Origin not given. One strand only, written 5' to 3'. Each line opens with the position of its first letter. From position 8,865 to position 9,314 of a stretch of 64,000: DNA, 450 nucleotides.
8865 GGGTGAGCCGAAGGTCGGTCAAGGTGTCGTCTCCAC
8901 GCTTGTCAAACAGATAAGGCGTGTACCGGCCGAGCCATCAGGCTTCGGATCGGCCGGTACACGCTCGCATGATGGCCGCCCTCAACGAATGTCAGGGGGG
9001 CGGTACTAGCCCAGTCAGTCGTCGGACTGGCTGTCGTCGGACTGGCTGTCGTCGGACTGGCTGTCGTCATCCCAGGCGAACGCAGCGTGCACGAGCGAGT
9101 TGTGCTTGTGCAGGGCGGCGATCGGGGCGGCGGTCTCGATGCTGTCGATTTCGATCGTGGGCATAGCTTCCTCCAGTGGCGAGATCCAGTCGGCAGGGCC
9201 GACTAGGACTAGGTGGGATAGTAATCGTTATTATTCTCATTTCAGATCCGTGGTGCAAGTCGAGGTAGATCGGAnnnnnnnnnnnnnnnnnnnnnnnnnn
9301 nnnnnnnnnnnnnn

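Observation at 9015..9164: Unlisted 49-codon ORF ending in (DDSQS)x3 heads the YcaO operon: candidate RiPP precursor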

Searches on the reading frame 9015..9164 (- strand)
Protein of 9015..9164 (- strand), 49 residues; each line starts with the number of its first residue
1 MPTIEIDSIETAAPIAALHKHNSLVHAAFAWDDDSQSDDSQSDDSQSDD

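Call 4: search_protein_families(library=pfam, proteins=[window:9015-9164:-], max_evalue=0.01)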
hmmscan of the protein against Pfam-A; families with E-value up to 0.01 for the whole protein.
window:9015-9164:- (49 aa): 0 families

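Call 5: search_protein_families(library=ncbifam, proteins=[window:9015-9164:-], max_evalue=0.01)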
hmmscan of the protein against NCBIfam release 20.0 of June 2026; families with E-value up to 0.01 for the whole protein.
window:9015-9164:- (49 aa): 1 family
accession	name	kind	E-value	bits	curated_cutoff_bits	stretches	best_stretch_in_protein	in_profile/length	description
NF040715.1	AmiA_rel_RiPP2x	subfamily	0.00078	19.3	45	1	1-33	1-35/35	streptamidine-related RiPP repeat protein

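Call 14: find_encoding_contigs(protein=window:9015-9164:-, flank=10000, max_places=10)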
Protein window:9015-9164:- (49 aa): no gene with exactly this product is on record in the collection.

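Call 32: search_protein_families(library=ncbifam, proteins=[window:9018-9164:-], max_evalue=10)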
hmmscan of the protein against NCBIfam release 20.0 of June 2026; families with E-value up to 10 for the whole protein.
seq(49 aa): 1 family
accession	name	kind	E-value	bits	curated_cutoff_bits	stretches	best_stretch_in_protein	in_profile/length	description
NF040715.1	AmiA_rel_RiPP2x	subfamily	0.00078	19.3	45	1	1-33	1-35/35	streptamidine-related RiPP repeat protein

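Call 70: find_homologous_proteins(query=A2, max_evalue=0.01)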
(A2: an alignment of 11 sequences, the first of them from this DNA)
Query A2 (11 sequences) (49 aa, profile of the alignment): 57 proteins with E <= 0.01 among 106 candidates.
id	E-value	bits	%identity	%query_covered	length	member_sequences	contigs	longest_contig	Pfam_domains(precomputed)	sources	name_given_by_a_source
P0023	6.4e-16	76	45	67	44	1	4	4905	-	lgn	-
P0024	3.7e-15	73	80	71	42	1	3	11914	-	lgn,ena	-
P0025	1.5e-14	71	100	100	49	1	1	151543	-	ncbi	ncbi:MAG: hypothetical protein ACK5RL_12425 [Acidimicrobiales bacterium]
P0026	2.6e-14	70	32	57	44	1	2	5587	-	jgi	jgi:hypothetical protein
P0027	2.6e-14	70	35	35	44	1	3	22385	-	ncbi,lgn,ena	ncbi:MAG: hypothetical protein AB7J32_22860 [Pseudonocardia sp.]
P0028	1.2e-13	68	25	73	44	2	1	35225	-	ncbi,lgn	-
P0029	1.8e-13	68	39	63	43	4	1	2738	-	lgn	-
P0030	5.4e-13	66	60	20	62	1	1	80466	-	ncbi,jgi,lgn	jgi:hypothetical protein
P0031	8.3e-13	66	31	73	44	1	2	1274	-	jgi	jgi:hypothetical protein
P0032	1.0e-12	65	28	80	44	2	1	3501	-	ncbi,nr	ncbi:MAG TPA: hypothetical protein VHH34_03350 [Pseudonocardiaceae bacterium]|nr:hypothetical protei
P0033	1.1e-12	65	31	53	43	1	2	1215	-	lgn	-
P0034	2.6e-12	64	24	59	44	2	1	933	-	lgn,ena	-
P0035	4.2e-12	63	34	71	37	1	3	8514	-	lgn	-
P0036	5.0e-12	63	38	49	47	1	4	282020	-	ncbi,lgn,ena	-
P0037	1.1e-11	62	-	-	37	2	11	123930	-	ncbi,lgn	-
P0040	2.2e-11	61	54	49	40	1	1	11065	-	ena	-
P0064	5.3e-6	44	65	29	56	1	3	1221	-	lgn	-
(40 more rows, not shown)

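Call 72: find_encoding_contigs(protein=P0040, flank=10000, max_places=3)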
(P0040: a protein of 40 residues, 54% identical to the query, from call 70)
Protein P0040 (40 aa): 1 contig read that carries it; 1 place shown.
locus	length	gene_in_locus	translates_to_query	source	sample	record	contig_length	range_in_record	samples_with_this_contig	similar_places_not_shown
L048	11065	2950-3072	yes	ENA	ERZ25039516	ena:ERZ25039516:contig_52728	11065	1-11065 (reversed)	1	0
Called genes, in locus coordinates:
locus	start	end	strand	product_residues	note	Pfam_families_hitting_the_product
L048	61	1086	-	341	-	PF19300:BPD_transp_1_N, PF00528:BPD_transp_1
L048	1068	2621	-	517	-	PF00496:SBP_bac_5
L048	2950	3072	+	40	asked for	-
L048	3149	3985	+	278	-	-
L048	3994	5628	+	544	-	PF02129:Peptidase_S15, PF08530:PepX_C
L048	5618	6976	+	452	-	PF02624:YcaO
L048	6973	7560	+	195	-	PF02624:YcaO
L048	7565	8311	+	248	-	PF02624:YcaO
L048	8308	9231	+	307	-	PF00881:Nitroreductase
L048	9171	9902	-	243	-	PF00005:ABC_tran, PF13304:AAA_21 (faint)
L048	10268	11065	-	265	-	?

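Call 73: find_encoding_contigs(protein=P0025, flank=10000, max_places=3)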
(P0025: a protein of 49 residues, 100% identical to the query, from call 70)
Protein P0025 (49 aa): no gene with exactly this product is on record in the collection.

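Call 74: find_encoding_contigs(protein=P0064, flank=3000, max_places=3)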
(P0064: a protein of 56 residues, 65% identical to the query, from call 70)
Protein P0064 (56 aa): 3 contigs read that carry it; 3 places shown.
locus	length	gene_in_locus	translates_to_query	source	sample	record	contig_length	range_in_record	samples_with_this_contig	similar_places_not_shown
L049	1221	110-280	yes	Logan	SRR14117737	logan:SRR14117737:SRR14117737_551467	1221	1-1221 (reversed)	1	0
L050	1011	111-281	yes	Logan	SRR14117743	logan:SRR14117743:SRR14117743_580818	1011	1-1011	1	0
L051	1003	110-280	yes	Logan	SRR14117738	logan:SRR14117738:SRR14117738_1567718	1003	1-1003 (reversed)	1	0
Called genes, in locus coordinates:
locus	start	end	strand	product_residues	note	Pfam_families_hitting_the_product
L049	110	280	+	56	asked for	-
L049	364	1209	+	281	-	-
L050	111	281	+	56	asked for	-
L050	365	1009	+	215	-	?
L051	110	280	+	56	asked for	-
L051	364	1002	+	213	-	?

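Call 75: list_cluster_members(proteins=[P0025])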
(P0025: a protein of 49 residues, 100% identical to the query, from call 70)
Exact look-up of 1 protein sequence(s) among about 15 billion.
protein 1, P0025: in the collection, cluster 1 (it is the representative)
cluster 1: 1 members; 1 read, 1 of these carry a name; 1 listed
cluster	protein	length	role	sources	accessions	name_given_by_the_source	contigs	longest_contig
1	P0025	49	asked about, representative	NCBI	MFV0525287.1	MAG: hypothetical protein ACK5RL_12425 [Acidimicrobiales bacterium]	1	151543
